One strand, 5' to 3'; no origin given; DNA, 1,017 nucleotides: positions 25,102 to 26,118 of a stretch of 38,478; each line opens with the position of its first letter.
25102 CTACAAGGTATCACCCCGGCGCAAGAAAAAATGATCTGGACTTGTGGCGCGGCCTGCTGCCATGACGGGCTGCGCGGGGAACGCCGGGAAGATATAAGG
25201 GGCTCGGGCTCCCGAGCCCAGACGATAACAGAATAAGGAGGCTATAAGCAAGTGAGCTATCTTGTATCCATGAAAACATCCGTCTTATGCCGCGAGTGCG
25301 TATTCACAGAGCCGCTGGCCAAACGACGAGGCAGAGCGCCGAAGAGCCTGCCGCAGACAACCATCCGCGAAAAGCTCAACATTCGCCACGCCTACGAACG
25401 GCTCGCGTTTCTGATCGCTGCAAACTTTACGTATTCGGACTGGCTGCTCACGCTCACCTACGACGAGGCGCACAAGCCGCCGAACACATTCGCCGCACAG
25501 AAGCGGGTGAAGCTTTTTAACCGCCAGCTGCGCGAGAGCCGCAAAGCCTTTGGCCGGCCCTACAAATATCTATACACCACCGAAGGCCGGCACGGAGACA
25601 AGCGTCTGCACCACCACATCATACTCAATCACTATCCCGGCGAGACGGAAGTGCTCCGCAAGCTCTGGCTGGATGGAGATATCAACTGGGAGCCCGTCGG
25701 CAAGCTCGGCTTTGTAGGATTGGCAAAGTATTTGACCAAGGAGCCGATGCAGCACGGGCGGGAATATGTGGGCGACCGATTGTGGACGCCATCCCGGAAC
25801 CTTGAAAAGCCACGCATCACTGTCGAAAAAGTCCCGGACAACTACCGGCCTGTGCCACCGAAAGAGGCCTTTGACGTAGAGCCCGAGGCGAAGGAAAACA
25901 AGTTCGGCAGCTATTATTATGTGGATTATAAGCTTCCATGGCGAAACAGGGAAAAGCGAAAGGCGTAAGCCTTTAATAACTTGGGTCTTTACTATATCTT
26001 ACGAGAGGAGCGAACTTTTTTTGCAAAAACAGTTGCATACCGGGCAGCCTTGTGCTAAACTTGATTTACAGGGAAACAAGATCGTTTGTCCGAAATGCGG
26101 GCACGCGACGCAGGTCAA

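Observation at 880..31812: Dispersed 17-19-bp motif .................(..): 8-9 copies around the whole genome, mostly inside ORFs; candidate scattered centromere (parS) set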

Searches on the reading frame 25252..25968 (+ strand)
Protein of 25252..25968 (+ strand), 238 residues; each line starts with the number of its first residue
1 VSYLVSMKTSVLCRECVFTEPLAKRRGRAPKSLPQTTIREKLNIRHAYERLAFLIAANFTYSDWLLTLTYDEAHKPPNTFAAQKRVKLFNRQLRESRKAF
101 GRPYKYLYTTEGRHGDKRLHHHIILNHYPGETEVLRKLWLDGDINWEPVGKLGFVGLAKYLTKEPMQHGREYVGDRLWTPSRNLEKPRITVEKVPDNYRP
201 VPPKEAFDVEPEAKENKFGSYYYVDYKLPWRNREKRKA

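Call 7: search_protein_families(library=pfam, proteins=[window:25252-25968:+], max_evalue=0.01)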
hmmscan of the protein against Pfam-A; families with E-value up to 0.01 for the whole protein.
window:25252-25968:+ (238 aa): 1 family
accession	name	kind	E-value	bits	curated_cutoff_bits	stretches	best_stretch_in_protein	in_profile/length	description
PF23343.2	REP_ORF2-G2P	-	1.2e-11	45.2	27.8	1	64-164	2-98/99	Replication-associated protein ORF2/G2P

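Call 16: search_protein_families(library=phrogs, proteins=[window:25252-25968:+], max_evalue=0.001)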
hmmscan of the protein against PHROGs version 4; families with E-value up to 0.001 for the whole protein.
window:25252-25968:+ (238 aa): 2 families
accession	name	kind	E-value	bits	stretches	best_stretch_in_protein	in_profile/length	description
phrog_3584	-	DNA, RNA and nucleotide metabolism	1.5e-44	153.4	1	13-234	16-254/265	replication initiation protein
phrog_942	-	DNA, RNA and nucleotide metabolism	4.8e-06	27.2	1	63-150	119-223/501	replication initiation protein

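Call 62: search_dna_similar(query=window:25252-25968:+, collection=phages, mode=protein, max_rows=40)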
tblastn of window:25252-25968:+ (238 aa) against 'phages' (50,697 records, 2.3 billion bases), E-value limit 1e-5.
Records with a match: 23; places in all: 23; records where one place covers at least 80% of the query: 5.
Best place of each record, by identity: <60% 23.
By first word of the organism name: Clostridium 6; Bacteriophage 5; Latilactobacillus 4; Butyrivibrio 4; bajarodmic 2; Flavonifractor 1; Terrisporobacter 1.
By host as written in the record: - 6; Butyrivibrio fibrisolvens DSM 3071 3; Clostridium perfringens strain S63 2; Clostridium perfringens SM101 2; Latilactobacillus curvatus TMW 1.1365 2; Flavonifractor plautii 1; Butyrivibrio sp. 1; [Clostridium] scindens DSM 5676 1; and 5 more.
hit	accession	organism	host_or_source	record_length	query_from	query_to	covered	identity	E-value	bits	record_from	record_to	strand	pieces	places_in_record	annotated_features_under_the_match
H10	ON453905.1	Flavonifractor phage Cormatin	Flavonifractor plautii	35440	3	226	94%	29.6%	1e-14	78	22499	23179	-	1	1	replication initiation protein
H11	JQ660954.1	Clostridium phage PhiS63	Clostridium perfringens strain S63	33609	16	227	89%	31.2%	7e-17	85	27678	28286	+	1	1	gp31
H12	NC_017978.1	Clostridium phage PhiS63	Clostridium perfringens strain S63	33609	16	227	89%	31.2%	7e-17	85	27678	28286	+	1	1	replication initiation protein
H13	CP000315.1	Clostridium phage phiSM101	Clostridium perfringens SM101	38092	24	224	84%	29.7%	4e-13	74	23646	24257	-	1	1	hypothetical protein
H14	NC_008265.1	Clostridium phage phiSM101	Clostridium perfringens SM101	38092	24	224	84%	29.7%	4e-13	74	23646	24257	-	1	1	replication initiation protein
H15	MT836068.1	Bacteriophage sp.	human fecal samples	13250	39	223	78%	31.3%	2e-9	63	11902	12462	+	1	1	record has no annotation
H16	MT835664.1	Bacteriophage sp.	human fecal samples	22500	25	187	68%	34.5%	2e-17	86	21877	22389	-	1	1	record has no annotation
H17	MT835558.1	Bacteriophage sp.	human fecal samples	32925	39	223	78%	28.9%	1e-7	58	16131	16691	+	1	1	record has no annotation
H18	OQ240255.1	Latilactobacillus phage TMW 1.1365 P1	Latilactobacillus curvatus TMW 1.1365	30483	7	187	76%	28.1%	2e-7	57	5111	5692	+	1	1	replication protein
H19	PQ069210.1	Butyrivibrio phage Closwp03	Butyrivibrio sp.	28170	24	187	69%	30.7%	8e-10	64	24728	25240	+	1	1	replication initiation protein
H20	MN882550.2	Butyrivibrio phage Arawn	Butyrivibrio fibrisolvens DSM 3071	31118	24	187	69%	30.7%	8e-10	64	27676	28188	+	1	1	hypothetical protein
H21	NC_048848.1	Butyrivibrio phage Arawn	Butyrivibrio fibrisolvens DSM 3071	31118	24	187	69%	30.7%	8e-10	64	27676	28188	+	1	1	replication initiation protein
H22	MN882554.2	Butyrivibrio phage Idris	Butyrivibrio fibrisolvens DSM 3071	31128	24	187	69%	30.7%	8e-10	64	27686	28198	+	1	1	hypothetical protein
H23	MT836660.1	Bacteriophage sp.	human fecal samples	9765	39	191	64%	32.1%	1e-9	64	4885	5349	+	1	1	record has no annotation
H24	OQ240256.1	Latilactobacillus phage TMW 1.1365 P2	Latilactobacillus curvatus TMW 1.1365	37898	22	187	70%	29.4%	3e-13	74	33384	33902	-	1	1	putative replication protein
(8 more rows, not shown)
